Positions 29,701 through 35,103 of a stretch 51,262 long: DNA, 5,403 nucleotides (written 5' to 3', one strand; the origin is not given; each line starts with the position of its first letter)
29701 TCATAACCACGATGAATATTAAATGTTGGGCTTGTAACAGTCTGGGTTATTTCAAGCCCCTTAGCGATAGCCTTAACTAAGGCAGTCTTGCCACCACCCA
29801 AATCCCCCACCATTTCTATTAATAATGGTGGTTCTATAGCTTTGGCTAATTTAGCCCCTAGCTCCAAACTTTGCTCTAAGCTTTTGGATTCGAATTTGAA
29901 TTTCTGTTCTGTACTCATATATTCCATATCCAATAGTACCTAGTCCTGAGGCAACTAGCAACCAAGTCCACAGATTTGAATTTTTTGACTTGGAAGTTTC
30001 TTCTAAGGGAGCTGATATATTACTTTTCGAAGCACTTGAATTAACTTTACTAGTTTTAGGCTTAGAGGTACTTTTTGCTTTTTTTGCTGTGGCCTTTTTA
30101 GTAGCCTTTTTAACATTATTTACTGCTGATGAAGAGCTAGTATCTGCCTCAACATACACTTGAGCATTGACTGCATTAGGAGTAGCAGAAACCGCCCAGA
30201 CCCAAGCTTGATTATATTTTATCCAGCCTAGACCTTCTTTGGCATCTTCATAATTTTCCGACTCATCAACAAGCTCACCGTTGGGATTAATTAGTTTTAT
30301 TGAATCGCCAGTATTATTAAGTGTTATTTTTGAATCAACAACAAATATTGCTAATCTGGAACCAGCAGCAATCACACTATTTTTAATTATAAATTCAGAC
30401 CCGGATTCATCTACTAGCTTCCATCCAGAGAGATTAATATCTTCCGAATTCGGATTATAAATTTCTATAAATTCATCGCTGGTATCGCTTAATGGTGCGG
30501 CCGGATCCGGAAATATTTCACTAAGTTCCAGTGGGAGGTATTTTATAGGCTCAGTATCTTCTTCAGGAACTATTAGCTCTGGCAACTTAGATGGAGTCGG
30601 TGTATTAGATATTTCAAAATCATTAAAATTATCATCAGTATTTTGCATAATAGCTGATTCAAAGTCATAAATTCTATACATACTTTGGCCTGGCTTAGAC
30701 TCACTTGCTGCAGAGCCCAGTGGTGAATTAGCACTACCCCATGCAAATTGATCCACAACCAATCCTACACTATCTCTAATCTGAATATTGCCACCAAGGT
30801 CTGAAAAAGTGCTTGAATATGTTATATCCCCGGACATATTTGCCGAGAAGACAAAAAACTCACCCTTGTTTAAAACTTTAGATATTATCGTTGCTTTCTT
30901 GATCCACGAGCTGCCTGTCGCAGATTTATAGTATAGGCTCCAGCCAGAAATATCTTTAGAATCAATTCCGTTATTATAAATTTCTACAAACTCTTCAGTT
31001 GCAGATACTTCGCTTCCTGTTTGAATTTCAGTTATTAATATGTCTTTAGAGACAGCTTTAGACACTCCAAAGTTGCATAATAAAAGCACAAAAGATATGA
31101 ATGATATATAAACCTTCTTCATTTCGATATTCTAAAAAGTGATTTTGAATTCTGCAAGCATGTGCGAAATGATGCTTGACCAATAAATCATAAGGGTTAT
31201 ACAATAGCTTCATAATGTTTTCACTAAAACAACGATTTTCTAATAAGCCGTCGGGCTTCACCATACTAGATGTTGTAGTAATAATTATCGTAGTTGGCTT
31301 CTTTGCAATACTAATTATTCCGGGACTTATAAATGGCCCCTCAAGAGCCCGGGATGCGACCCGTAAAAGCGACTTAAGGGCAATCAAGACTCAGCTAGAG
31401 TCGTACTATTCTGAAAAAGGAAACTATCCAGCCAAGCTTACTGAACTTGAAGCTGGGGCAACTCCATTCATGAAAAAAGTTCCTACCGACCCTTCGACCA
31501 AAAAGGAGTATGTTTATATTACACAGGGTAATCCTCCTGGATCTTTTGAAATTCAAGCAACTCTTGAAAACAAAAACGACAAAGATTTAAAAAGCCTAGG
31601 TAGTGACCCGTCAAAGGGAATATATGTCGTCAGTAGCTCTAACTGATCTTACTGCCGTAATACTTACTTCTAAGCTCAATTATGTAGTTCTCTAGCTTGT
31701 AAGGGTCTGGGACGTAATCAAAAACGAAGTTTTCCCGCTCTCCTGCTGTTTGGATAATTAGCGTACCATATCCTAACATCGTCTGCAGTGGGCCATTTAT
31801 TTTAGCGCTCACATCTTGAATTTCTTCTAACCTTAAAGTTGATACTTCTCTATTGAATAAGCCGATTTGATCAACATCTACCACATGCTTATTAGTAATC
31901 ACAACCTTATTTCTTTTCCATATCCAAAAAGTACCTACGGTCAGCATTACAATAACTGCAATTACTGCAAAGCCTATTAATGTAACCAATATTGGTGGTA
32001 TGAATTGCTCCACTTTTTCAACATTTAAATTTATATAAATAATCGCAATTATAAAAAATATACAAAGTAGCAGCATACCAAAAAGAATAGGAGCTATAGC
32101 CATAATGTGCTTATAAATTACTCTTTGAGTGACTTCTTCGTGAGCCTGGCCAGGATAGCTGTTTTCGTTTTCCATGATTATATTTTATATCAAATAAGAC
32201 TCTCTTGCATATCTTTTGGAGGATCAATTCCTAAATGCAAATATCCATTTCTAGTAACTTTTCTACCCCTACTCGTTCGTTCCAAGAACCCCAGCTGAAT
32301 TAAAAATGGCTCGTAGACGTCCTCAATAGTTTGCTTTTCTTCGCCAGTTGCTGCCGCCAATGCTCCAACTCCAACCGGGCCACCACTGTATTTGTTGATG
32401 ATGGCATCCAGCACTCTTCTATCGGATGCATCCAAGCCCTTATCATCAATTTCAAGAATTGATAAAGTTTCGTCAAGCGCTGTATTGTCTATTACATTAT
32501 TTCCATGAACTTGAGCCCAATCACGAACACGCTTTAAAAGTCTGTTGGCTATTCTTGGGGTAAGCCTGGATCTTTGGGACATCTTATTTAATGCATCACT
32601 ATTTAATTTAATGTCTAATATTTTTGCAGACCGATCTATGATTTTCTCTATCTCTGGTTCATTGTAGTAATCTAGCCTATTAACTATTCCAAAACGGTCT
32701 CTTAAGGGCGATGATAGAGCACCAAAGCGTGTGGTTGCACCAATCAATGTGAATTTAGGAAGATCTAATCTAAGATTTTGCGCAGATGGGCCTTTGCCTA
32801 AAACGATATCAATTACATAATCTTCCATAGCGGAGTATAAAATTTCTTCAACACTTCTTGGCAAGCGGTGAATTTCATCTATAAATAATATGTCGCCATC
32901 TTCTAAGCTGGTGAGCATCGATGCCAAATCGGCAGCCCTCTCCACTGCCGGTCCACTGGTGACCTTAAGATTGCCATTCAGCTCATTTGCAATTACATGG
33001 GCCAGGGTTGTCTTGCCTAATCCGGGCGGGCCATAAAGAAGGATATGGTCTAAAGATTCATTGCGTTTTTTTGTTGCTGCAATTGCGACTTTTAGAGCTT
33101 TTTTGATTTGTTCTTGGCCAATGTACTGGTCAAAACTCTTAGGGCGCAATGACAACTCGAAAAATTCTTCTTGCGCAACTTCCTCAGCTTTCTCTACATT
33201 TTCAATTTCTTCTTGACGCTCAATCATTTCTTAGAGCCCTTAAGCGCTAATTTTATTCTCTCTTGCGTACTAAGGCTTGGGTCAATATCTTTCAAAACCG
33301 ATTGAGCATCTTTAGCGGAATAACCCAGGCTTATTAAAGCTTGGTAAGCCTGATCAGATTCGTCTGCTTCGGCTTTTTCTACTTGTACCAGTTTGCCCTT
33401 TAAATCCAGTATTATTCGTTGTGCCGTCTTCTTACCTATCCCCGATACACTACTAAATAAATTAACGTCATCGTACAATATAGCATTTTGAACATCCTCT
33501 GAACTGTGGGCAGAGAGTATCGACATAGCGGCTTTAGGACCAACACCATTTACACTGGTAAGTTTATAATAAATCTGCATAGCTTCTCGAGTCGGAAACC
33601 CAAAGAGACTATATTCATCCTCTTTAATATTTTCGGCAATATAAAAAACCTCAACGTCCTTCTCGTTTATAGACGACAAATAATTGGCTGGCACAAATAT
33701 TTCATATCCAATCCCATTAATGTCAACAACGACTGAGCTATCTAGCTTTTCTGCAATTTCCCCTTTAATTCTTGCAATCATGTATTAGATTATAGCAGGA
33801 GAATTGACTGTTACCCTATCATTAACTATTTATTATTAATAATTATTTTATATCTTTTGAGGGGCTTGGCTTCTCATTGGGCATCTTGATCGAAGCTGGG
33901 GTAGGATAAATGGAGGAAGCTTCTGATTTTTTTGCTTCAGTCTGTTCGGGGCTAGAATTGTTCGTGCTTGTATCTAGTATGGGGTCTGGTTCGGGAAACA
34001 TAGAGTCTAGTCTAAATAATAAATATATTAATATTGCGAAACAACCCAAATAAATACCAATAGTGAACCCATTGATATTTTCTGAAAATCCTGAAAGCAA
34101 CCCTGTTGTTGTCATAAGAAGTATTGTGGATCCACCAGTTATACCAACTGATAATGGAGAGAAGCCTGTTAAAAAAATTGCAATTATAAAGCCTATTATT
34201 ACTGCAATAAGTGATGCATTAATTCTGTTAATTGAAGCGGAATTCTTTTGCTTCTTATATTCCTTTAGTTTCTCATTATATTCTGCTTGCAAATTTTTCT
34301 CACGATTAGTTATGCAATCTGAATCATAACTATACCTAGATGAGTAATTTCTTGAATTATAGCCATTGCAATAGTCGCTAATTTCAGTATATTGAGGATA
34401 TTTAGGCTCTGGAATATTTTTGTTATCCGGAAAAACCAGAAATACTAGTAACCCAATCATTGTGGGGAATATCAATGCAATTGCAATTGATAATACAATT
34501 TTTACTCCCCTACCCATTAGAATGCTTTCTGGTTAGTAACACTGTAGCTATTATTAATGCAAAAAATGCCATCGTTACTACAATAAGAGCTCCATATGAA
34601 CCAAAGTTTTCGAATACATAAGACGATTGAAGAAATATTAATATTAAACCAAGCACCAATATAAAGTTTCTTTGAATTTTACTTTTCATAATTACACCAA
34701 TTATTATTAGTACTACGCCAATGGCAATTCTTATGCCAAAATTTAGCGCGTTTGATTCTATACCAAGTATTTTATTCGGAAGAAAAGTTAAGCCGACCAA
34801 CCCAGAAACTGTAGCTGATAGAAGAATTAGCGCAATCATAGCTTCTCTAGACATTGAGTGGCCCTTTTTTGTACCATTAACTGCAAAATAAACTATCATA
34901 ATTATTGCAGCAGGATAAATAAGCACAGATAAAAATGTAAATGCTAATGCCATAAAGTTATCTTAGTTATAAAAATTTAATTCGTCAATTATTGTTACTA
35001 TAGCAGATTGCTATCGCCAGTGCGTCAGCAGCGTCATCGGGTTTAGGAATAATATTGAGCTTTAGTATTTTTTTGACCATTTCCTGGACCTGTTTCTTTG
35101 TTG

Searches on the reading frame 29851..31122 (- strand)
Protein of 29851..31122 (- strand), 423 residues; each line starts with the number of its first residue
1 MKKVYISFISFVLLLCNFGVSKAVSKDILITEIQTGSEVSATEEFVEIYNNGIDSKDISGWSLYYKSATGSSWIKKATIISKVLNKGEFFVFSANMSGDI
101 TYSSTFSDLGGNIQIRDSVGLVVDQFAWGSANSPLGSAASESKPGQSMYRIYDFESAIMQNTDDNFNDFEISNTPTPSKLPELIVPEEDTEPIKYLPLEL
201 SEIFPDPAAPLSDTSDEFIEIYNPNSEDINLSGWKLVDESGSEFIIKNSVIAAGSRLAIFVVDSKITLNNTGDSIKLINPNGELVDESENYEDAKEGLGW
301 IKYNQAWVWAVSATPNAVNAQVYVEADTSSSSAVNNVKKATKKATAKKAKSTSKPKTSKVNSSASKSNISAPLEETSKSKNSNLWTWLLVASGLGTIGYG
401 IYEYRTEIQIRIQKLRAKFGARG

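Call 73: search_protein_families(library=pfam, proteins=[window:29851-31122:-], max_evalue=0.001)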
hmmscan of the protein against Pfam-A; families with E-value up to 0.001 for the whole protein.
window:29851-31122:- (423 aa): 1 family
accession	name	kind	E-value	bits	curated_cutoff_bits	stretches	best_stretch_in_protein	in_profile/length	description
PF00932.25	LTD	-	1.8e-30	105.9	34.3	2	198-287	8-104/109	Lamin Tail Domain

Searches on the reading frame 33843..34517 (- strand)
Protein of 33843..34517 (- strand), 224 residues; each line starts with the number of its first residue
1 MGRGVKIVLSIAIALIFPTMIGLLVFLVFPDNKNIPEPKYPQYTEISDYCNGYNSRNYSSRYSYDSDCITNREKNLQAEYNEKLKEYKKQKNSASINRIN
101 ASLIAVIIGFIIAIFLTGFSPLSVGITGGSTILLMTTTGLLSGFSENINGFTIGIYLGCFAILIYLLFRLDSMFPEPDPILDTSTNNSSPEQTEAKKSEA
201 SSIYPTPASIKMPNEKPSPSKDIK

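Call 73: search_protein_families(library=pfam, proteins=[window:33843-34517:-], max_evalue=0.001)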
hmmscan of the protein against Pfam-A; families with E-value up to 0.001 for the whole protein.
window:33843-34517:- (224 aa): 0 families

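Call 74: search_protein_families(library=ncbifam, proteins=[window:33843-34517:-], max_evalue=1)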
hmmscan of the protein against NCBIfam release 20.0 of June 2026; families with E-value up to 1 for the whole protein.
window:33843-34517:- (224 aa): 3 families
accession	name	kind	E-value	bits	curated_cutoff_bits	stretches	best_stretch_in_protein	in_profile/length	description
NF045998.1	cleave_ABC_plasm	equivalog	0.0017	16.7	500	1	8-116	295-401/673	Mbov_0121 family peptidase domain-containing ABC transporter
TIGR02459.1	CbtB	hypoth_equivalog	0.13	12.8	64.4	1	92-124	12-43/60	cobalt transporter subunit CbtB (proposed)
NF037998.2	RND_1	equivalog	0.91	7.1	400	1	63-114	721-774/1237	protein translocase SecDF, variant type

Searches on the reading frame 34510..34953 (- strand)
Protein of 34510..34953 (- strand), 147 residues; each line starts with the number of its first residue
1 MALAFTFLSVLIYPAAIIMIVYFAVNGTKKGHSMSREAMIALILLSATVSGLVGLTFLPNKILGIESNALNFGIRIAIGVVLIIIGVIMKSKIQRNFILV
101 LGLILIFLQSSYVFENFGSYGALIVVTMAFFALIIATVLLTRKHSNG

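Call 73: search_protein_families(library=pfam, proteins=[window:34510-34953:-], max_evalue=0.001)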
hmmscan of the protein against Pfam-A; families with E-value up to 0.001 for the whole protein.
window:34510-34953:- (147 aa): 1 family
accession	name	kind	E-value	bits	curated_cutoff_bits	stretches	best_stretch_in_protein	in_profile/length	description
PF11992.13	TgpA_N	-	0.00065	19.2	30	1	5-141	14-146/333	TgpA N-terminal domain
